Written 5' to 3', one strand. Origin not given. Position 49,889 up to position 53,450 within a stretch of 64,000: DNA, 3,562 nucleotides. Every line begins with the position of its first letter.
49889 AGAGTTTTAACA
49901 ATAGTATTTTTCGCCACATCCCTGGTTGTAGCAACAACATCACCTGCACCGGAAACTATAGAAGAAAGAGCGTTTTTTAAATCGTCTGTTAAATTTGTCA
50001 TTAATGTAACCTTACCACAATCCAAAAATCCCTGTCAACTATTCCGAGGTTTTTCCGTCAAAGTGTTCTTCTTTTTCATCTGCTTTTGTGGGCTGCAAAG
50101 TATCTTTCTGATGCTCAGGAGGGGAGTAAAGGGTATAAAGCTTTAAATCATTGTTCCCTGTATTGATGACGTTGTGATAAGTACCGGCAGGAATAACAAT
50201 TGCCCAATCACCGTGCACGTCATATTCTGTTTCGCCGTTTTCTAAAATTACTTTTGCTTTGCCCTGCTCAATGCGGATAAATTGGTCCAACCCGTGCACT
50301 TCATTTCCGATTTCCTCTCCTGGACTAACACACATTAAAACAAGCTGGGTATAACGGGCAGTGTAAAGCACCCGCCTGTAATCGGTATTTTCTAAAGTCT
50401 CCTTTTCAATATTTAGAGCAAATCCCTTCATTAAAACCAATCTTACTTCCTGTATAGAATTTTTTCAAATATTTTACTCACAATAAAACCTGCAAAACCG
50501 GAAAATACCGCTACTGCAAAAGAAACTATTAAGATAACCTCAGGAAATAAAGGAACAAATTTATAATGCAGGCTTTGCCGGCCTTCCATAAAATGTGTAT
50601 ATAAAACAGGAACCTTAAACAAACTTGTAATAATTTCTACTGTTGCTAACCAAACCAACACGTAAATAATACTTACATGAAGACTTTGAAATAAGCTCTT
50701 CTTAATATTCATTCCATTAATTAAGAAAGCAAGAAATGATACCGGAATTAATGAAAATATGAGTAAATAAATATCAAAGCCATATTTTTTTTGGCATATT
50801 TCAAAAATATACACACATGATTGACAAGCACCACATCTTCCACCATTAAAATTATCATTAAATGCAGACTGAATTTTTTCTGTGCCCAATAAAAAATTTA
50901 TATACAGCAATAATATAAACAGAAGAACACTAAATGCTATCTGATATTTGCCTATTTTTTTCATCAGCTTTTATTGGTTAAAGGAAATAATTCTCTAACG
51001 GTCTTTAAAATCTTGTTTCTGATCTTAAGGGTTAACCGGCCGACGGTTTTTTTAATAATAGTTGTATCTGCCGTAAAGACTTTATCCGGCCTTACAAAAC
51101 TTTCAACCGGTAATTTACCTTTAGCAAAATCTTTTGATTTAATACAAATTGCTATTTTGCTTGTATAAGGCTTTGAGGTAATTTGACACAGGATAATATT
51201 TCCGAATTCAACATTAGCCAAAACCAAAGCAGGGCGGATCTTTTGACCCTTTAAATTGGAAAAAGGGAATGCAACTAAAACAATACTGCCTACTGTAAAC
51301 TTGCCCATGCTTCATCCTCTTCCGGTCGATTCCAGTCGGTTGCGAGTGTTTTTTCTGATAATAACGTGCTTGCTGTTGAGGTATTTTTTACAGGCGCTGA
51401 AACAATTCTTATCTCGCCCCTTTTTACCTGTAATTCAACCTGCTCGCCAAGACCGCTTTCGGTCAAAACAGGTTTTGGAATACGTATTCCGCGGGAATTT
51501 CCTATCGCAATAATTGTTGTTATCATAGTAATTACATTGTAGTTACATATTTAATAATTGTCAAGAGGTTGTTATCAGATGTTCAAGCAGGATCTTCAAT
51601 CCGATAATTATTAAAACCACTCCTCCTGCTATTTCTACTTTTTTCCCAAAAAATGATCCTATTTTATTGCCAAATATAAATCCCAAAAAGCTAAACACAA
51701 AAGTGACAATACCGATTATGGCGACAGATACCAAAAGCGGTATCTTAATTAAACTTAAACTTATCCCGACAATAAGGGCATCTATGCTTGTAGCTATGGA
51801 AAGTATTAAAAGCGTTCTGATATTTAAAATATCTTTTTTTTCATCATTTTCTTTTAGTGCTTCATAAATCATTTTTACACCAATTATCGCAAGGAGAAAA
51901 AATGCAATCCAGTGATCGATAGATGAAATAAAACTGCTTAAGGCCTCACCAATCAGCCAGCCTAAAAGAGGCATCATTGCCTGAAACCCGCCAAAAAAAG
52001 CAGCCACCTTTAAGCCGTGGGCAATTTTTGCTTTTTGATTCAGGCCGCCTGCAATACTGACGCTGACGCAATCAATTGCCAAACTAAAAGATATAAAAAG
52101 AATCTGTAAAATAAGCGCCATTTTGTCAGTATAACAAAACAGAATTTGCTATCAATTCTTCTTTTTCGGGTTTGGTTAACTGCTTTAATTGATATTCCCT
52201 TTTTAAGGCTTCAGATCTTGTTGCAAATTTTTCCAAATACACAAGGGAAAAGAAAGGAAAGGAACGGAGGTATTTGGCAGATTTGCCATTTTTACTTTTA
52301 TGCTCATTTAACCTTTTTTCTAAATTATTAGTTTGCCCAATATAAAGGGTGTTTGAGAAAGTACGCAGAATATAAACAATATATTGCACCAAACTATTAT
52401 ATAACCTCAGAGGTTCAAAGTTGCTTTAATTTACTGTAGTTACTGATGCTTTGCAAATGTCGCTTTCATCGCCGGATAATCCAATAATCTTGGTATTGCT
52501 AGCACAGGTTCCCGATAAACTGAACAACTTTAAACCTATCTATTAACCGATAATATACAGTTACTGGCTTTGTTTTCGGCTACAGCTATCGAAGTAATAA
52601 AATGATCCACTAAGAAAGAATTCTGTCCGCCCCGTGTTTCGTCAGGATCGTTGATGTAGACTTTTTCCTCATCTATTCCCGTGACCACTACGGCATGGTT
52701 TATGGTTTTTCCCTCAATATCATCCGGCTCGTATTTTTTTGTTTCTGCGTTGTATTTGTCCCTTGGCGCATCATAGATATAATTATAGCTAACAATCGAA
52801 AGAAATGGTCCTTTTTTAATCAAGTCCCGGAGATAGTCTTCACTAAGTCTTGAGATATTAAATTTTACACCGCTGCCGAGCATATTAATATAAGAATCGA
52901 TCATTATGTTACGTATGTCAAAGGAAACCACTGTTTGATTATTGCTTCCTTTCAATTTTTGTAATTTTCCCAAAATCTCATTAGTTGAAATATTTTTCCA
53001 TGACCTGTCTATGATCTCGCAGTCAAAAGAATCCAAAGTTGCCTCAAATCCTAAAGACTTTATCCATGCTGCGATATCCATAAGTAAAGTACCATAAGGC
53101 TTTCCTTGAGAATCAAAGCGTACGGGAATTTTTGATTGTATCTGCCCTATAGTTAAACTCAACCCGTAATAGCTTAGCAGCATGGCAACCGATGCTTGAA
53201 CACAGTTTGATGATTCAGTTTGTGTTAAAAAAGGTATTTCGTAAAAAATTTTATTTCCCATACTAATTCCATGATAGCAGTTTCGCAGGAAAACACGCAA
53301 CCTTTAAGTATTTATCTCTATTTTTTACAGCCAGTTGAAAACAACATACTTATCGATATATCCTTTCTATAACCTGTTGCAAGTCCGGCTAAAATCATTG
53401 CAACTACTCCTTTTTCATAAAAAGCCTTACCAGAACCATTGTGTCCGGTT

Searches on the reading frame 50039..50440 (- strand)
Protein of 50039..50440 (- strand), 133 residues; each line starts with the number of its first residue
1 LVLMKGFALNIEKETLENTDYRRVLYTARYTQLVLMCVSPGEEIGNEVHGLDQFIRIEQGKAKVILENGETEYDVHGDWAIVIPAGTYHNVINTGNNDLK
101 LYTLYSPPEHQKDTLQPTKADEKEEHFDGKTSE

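Call 81: search_protein_families(library=pfam, proteins=[window:50039-50440:-], max_evalue=0.001)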
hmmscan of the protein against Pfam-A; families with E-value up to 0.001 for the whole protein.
window:50039-50440:- (133 aa): 1 family
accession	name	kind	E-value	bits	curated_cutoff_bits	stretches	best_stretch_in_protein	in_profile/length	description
PF07883.17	Cupin_2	-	1.5e-11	44.3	27.2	1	35-104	2-69/70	Cupin domain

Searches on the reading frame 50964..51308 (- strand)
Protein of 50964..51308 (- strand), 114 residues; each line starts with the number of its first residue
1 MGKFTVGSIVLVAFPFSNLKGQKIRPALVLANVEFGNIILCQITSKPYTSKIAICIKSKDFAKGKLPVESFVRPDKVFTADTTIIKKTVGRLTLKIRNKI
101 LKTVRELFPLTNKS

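Call 64: search_protein_families(library=pfam, proteins=[window:50964-51308:-], max_evalue=0.01)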
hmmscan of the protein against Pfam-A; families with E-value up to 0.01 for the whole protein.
window:50964-51308:- (114 aa): 1 family
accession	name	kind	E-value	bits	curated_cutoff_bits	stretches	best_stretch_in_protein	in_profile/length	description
PF02452.23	PemK_toxin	-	4.9e-12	46.5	23.1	1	7-108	3-109/109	PemK-like, MazF-like toxin of type II toxin-antitoxin system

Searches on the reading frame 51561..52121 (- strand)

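Call 81: search_protein_families(library=pfam, proteins=[window:51561-52121:-], max_evalue=0.001)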
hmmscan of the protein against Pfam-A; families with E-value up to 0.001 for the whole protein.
window:51561-52121:- (186 aa): 1 family
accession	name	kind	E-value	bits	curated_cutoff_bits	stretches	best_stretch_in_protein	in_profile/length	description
PF02659.21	Mntp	-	7.1e-52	175.7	24.4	1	32-178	3-152/152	Putative manganese efflux pump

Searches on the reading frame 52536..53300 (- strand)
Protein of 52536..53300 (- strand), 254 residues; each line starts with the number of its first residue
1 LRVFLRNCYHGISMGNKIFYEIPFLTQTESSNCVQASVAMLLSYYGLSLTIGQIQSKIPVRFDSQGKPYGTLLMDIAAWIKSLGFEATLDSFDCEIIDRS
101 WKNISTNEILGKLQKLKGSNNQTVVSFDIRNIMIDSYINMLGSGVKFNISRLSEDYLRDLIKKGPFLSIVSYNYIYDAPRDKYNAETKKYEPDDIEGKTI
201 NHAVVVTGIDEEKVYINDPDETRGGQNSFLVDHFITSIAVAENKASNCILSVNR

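Call 64: search_protein_families(library=pfam, proteins=[window:52536-53300:-], max_evalue=0.01)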
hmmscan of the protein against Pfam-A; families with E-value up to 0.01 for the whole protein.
window:52536-53300:- (254 aa): 4 families
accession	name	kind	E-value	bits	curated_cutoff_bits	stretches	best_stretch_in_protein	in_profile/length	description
PF13529.12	Peptidase_C39_2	-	4.4e-13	50.4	24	2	102-219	30-142/143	Peptidase_C39 like family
PF03412.21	Peptidase_C39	-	2.1e-07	31.3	22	1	23-88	3-62/133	Peptidase C39 family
PF12385.14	Peptidase_C70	-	3.7e-06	27.4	19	1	201-228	103-132/141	Papain-like cysteine protease AvrRpt2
PF11814.14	DUF3335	-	0.0018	18.2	25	0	195-226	141-172/206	Peptidase_C39 like family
